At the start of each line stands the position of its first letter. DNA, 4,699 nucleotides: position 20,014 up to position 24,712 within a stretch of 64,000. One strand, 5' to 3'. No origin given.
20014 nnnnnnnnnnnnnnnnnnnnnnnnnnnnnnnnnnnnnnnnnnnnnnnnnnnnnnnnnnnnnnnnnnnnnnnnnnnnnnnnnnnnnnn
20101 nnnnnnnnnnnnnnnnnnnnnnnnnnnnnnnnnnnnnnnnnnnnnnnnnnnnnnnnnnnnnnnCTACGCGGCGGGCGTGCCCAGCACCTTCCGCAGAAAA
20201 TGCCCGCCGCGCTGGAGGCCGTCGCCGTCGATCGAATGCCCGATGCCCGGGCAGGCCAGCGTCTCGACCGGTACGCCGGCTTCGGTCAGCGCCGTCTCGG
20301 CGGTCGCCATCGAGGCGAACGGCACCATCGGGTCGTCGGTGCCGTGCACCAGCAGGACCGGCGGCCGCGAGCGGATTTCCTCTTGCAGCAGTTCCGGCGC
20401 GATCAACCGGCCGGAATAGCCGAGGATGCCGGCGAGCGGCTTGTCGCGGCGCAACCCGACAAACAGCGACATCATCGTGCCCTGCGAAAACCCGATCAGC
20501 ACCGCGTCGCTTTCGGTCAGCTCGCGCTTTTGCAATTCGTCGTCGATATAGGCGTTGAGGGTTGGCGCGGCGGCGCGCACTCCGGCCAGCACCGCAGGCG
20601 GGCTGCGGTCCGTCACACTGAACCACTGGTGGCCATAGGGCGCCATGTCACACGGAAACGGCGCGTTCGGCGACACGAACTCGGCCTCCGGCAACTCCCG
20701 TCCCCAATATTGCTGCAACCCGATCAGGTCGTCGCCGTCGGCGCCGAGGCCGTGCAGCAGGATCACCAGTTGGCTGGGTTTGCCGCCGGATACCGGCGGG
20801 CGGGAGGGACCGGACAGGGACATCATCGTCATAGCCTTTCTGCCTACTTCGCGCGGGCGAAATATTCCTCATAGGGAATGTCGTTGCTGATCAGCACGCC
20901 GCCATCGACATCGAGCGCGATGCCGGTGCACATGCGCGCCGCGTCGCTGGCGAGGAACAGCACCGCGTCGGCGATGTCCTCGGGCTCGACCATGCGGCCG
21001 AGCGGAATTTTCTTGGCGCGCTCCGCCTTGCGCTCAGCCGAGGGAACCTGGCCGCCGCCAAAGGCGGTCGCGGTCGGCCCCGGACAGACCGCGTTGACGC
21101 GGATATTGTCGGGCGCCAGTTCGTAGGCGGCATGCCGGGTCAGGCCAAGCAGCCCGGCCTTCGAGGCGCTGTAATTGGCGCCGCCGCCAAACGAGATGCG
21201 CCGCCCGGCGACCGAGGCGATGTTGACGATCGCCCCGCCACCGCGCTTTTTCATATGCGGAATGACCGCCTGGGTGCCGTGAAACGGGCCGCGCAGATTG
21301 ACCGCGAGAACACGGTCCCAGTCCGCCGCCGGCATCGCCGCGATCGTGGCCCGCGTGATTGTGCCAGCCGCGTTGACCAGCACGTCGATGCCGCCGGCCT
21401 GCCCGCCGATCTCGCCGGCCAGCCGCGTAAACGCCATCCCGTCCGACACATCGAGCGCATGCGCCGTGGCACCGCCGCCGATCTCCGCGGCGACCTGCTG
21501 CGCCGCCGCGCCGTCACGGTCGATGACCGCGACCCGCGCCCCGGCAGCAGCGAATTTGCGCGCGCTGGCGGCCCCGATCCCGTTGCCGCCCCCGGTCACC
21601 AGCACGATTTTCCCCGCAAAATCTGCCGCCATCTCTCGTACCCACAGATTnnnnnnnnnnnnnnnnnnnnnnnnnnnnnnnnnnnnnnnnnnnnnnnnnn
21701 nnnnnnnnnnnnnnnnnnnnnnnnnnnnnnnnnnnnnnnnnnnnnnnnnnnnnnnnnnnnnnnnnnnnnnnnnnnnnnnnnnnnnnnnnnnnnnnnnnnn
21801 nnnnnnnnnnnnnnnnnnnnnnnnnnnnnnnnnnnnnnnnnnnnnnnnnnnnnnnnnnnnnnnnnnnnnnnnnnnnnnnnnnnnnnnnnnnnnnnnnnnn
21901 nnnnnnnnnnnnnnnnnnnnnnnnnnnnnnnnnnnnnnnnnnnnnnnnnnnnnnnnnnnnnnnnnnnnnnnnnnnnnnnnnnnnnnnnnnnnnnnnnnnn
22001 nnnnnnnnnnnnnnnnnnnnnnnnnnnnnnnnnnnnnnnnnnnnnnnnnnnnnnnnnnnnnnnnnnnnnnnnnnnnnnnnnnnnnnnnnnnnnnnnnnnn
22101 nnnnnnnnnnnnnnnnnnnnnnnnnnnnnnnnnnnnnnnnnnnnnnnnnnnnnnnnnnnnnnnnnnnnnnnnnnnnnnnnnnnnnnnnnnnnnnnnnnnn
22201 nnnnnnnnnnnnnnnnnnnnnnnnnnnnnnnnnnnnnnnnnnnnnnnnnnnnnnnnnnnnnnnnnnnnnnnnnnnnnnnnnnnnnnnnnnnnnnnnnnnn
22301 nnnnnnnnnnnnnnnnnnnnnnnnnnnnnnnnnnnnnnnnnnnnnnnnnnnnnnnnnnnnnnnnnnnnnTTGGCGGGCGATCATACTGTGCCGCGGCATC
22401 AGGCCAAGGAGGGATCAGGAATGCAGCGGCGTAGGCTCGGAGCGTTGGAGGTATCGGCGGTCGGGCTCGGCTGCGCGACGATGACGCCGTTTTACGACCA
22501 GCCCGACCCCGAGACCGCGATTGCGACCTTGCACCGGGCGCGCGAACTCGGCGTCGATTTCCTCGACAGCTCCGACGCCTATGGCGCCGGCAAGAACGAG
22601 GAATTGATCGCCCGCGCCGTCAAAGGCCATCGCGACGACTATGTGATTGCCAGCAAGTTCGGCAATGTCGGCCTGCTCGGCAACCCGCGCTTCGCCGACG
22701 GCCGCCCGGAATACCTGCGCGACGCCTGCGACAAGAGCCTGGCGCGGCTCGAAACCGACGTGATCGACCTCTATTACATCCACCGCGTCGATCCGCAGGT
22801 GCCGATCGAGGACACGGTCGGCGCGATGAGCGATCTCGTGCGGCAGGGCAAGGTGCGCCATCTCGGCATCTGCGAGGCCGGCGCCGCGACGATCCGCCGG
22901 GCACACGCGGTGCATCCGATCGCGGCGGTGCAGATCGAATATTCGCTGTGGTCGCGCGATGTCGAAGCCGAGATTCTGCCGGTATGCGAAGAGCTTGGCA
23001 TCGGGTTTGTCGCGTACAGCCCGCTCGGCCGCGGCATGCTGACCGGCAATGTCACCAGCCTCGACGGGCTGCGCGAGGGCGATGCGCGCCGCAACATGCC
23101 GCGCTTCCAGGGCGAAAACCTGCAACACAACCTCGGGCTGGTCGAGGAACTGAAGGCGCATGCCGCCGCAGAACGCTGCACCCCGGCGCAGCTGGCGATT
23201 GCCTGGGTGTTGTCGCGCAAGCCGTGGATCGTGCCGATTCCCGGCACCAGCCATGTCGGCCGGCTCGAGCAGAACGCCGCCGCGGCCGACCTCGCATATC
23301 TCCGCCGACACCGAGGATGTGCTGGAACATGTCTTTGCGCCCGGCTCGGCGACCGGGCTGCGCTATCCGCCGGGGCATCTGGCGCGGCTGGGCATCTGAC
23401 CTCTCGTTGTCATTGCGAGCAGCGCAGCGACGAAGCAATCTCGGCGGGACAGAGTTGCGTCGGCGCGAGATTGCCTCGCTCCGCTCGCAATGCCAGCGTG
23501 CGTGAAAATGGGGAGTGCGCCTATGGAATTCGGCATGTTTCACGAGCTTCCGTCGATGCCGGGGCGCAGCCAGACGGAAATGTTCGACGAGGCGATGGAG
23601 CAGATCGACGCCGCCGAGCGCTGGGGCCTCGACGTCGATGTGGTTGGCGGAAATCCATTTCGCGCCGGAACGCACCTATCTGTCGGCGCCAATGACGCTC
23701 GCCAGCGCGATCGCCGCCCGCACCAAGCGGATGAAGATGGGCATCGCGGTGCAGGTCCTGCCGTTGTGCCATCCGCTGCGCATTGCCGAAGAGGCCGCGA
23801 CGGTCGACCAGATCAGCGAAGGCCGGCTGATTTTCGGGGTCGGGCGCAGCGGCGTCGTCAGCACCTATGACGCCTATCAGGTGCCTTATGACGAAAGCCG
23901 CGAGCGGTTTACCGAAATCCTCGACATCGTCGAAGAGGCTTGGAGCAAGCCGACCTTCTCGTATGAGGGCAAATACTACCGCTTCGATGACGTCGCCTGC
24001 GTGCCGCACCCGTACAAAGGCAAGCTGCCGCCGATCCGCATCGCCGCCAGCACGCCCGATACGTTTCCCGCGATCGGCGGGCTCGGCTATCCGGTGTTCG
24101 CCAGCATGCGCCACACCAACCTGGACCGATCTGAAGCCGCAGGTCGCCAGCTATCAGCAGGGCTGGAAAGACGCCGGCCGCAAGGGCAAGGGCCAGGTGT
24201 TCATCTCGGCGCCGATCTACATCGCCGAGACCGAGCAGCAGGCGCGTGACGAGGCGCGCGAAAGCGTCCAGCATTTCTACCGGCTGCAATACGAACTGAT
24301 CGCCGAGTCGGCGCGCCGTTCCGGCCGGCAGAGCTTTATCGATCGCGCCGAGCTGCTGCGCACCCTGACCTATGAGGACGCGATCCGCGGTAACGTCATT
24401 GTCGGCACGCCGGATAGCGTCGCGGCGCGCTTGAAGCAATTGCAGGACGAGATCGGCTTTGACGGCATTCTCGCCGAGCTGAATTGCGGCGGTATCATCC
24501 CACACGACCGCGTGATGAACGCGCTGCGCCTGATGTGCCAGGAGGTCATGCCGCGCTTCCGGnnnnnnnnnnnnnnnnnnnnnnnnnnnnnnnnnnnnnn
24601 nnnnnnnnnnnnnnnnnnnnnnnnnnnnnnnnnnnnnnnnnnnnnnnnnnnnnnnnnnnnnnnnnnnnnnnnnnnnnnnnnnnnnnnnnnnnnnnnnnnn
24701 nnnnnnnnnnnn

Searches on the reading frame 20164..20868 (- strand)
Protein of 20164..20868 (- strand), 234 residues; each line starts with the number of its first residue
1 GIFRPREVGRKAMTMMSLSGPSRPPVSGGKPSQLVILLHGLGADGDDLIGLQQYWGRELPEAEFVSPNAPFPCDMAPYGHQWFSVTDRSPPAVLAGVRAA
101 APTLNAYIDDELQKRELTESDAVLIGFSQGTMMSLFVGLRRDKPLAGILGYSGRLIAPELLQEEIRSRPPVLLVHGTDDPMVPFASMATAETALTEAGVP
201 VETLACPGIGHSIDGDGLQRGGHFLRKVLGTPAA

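Call 65: search_protein_families(library=pfam, proteins=[window:20164-20868:-], max_evalue=0.001)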
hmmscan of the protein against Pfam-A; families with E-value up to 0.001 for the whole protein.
window:20164-20868:- (234 aa): 8 families
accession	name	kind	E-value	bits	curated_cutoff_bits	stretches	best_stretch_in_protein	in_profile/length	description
PF02230.22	Abhydrolase_2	-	2.2e-43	149.1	23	1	29-228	11-216/217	Phospholipase/Carboxylesterase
PF00326.27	Peptidase_S9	-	7.3e-07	29.3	22.6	1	165-217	141-193/213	Prolyl oligopeptidase family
PF00561.26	Abhydrolase_1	-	7.9e-07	29.4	25.8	0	34-148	2-97/245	alpha/beta hydrolase fold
PF01738.24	DLH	-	3e-06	27.4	21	1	106-212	83-187/217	Dienelactone hydrolase family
PF20434.5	BD-FAE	-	5.9e-05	23.1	26.8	0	167-186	188-207/215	BD-FAE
PF03959.19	FSH1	-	0.00044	20.4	21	0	81-188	71-180/211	Serine hydrolase (FSH1)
PF08386.16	Abhydrolase_4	-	0.00074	20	21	0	161-212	27-74/103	TAP-like protein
PF12697.13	Abhydrolase_6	-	0.00087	20.4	26.3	0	35-147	1-88/217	Alpha/beta hydrolase family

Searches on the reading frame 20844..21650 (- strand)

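Call 65: search_protein_families(library=pfam, proteins=[window:20844-21650:-], max_evalue=0.001)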
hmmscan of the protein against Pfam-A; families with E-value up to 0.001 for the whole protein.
window:20844-21650:- (268 aa): 4 families
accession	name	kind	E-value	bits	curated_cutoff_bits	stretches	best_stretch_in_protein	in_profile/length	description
PF13561.12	adh_short_C2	-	8.8e-64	215.7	27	1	23-252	6-235/236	Enoyl-(Acyl carrier protein) reductase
PF00106.31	adh_short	-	5.2e-55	186.4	26.6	1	14-197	1-186/195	short chain dehydrogenase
PF08659.16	KR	-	1.4e-10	41.8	22.6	1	16-173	3-162/180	KR domain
PF03435.24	Sacchrp_dh_NADP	-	0.00025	21.8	25.1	1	16-105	1-86/129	Saccharopine dehydrogenase NADP binding domain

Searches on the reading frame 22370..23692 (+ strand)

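Call 88: search_protein_families(library=pfam, proteins=[window:22435-23502:+, window:22370-23692:+], max_evalue=0.0001)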
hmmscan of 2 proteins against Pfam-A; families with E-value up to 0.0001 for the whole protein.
window:22435-23502:+ (356 aa): 0 families

window:22370-23692:+ (441 aa): 1 family
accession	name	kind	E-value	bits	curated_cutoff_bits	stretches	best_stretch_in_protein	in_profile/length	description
PF00248.27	Aldo_ket_red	-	1.4e-74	251.2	24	1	31-308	2-276/291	Aldo/keto reductase family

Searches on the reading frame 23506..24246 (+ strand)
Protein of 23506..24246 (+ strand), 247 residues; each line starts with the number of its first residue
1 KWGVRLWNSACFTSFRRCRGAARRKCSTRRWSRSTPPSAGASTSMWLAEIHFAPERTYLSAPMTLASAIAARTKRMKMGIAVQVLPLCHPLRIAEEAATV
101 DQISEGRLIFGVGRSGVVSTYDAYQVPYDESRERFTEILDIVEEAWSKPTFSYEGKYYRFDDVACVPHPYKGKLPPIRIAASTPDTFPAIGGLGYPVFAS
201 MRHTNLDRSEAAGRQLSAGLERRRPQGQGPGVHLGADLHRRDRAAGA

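Call 88: search_protein_families(library=pfam, proteins=[window:23506-24246:+], max_evalue=0.0001)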
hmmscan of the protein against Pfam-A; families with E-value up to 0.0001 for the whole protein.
window:23506-24246:+ (247 aa): 1 family
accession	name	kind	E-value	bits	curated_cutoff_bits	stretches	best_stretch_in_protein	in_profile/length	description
PF00296.26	Bac_luciferase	-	1.8e-44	152.8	27.9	1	44-244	39-234/314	Luciferase-like monooxygenase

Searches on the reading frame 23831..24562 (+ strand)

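Call 88: search_protein_families(library=pfam, proteins=[window:23831-24562:+], max_evalue=0.0001)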
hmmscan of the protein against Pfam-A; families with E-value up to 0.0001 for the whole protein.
window:23831-24562:+ (244 aa): 1 family
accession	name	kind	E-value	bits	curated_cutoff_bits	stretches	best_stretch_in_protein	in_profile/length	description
PF00296.26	Bac_luciferase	-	1.5e-10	41.3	27.9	1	100-206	198-309/314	Luciferase-like monooxygenase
